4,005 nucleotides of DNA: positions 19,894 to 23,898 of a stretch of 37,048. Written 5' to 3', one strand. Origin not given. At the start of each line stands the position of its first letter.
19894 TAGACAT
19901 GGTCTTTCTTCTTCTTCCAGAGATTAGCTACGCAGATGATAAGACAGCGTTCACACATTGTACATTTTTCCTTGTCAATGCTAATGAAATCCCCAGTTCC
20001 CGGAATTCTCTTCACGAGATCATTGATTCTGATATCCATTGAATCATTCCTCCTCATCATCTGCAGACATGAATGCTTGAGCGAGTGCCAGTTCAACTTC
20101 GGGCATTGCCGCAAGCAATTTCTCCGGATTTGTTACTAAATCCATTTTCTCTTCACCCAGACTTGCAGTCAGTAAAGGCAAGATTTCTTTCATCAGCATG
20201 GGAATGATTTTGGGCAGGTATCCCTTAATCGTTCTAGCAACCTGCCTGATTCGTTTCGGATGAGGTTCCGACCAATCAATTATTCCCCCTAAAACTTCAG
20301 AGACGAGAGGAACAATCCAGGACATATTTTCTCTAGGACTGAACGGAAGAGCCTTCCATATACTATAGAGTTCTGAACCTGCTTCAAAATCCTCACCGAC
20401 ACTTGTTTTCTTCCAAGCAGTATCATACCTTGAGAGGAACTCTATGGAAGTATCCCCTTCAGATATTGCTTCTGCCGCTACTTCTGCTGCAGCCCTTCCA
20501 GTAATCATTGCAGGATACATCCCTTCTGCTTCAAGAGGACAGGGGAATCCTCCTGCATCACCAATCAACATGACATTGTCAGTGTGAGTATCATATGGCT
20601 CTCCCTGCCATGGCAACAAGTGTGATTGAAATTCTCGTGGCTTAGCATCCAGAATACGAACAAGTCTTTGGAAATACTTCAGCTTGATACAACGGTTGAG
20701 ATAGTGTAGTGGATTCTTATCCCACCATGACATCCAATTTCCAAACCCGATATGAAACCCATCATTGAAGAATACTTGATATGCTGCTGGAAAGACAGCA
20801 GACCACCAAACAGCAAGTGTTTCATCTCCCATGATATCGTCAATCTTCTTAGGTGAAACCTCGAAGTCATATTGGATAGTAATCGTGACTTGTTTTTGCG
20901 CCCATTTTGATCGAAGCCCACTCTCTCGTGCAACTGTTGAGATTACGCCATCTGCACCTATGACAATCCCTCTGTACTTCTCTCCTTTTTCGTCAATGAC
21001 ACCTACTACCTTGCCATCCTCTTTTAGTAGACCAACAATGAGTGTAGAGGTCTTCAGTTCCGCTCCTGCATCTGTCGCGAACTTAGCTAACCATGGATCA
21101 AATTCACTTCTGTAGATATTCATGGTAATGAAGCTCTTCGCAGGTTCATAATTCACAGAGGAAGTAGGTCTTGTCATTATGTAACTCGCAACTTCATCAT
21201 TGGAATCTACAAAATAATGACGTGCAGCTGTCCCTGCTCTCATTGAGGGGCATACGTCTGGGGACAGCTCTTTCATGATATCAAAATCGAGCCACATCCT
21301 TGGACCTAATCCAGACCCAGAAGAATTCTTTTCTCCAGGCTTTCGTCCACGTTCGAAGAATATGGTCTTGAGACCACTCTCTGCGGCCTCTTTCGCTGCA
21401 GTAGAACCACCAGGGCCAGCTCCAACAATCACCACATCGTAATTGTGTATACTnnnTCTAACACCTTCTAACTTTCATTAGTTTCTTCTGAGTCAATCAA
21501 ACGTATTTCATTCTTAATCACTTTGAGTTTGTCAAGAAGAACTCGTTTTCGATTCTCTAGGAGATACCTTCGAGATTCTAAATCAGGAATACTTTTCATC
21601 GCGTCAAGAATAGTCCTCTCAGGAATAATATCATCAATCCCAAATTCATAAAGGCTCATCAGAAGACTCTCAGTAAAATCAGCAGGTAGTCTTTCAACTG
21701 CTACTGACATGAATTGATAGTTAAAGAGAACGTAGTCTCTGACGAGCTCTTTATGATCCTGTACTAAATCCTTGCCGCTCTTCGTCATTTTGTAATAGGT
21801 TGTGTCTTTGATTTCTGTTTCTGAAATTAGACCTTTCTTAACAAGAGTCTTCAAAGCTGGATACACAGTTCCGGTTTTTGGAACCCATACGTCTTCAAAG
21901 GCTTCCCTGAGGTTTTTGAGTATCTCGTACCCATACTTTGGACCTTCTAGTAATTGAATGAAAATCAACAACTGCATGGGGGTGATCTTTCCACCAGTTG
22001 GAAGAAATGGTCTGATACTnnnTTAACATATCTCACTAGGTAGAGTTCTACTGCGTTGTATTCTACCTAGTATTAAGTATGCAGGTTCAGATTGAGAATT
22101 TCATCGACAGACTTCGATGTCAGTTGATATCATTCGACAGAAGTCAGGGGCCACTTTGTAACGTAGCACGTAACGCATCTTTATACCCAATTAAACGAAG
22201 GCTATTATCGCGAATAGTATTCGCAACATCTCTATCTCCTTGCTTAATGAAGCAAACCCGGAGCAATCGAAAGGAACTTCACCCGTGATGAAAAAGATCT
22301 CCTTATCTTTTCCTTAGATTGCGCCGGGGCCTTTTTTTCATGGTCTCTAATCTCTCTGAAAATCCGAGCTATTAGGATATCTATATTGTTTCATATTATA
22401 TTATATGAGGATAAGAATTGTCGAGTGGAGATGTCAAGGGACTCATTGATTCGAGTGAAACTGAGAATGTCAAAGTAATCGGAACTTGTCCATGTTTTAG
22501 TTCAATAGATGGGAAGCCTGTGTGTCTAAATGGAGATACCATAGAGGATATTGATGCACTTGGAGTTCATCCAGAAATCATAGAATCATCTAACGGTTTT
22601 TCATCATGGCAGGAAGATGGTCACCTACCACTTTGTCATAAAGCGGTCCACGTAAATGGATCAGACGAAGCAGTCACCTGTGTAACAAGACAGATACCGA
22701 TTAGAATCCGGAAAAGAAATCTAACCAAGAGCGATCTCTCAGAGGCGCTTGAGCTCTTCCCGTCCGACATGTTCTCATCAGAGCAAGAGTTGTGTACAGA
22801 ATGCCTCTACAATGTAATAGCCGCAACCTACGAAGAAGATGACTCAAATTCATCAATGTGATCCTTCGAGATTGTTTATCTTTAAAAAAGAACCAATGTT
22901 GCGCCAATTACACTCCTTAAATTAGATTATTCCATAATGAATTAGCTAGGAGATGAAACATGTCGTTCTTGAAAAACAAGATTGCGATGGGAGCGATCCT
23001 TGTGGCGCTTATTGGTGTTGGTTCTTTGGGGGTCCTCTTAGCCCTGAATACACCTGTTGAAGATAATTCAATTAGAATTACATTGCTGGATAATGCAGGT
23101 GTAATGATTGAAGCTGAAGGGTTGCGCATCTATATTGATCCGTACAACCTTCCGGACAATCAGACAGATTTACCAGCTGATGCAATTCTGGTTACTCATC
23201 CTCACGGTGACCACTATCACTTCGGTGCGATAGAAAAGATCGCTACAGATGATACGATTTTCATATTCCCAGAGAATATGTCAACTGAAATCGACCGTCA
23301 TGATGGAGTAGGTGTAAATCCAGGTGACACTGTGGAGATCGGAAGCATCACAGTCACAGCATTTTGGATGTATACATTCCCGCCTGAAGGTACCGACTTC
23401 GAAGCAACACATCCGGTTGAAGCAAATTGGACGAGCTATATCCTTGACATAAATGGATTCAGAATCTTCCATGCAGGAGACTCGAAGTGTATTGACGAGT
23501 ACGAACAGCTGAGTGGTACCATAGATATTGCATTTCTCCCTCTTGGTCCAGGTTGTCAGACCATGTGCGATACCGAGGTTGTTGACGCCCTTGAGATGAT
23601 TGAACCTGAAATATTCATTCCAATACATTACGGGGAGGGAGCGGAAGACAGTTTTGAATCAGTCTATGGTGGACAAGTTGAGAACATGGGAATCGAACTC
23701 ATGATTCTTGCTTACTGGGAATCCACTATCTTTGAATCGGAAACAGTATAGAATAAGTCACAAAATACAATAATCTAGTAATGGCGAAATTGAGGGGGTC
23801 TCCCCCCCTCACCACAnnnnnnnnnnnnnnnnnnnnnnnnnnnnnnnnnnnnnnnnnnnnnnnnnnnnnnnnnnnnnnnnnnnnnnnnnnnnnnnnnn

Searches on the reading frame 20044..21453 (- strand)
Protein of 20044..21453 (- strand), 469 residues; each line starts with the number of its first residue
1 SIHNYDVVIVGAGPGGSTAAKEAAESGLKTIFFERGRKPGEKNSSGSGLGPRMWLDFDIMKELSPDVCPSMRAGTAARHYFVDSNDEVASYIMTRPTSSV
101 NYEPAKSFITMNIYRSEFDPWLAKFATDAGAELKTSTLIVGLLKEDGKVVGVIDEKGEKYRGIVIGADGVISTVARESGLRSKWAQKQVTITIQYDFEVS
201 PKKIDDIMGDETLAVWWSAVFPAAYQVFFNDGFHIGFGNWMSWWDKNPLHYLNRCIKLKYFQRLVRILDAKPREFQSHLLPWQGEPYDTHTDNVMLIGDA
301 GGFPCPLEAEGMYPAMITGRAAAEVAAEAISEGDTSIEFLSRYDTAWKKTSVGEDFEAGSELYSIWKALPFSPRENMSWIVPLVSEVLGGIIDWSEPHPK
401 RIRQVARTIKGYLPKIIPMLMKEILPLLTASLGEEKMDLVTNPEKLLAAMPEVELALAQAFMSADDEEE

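Call 31: search_protein_families(library=pfam, proteins=[window:20044-21453:-], max_evalue=0.0001)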
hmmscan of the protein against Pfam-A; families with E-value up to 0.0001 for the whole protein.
window:20044-21453:- (469 aa): 7 families
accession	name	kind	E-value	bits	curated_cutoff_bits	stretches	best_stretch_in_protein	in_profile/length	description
PF01494.25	FAD_binding_3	-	1.5e-10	41.3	22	1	5-210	2-198/349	FAD binding domain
PF01266.30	DAO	-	1.2e-09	38.6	27.9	0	6-48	1-43/353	FAD dependent oxidoreductase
PF12831.13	FAD_oxidored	-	5e-08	33.1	27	1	6-156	1-128/416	FAD dependent oxidoreductase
PF07992.20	Pyr_redox_2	-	1e-07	32.1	26.1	1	5-37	1-33/291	Pyridine nucleotide-disulphide oxidoreductase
PF00890.30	FAD_binding_2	-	7.2e-07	29.2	20.4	0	6-38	1-33/414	FAD binding domain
PF03486.20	HI0933_like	-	2.5e-05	24.3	50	1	6-48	2-45/244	HI0933-like protein Rossmann domain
PF01946.23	Thi4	-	2.8e-05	23.9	26.2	1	4-46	17-60/235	Thi4 family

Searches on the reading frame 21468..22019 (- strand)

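Call 17: search_protein_families(library=pfam, proteins=[window:21468-22019:-], max_evalue=0.001)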
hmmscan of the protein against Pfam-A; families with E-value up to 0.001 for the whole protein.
window:21468-22019:- (183 aa): 4 families
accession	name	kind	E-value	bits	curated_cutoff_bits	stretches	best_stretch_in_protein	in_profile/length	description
PF03551.20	PadR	-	1.3e-15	57.5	27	1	24-86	6-73/75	Transcriptional regulator PadR-like family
PF02334.22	RTP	-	0.0003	21.7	26.7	1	23-72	17-68/113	Replication terminator protein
PF14277.12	DUF4364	-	0.00056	20.2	26.9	1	54-87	38-71/162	Domain of unknown function (DUF4364)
PF07381.18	EarA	-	0.00091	19.4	22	0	50-87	50-88/90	EarA-like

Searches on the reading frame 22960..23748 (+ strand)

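Call 17: search_protein_families(library=pfam, proteins=[window:22960-23748:+], max_evalue=0.001)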
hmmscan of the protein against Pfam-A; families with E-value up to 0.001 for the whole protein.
window:22960-23748:+ (263 aa): 2 families
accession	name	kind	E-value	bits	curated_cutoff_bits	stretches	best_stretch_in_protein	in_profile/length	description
PF13483.12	Lactamase_B_3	-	6.8e-18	65.6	24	1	39-223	1-160/160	Beta-lactamase superfamily domain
PF12706.13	Lactamase_B_2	-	6.7e-16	58.9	27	1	72-224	30-200/200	Beta-lactamase superfamily domain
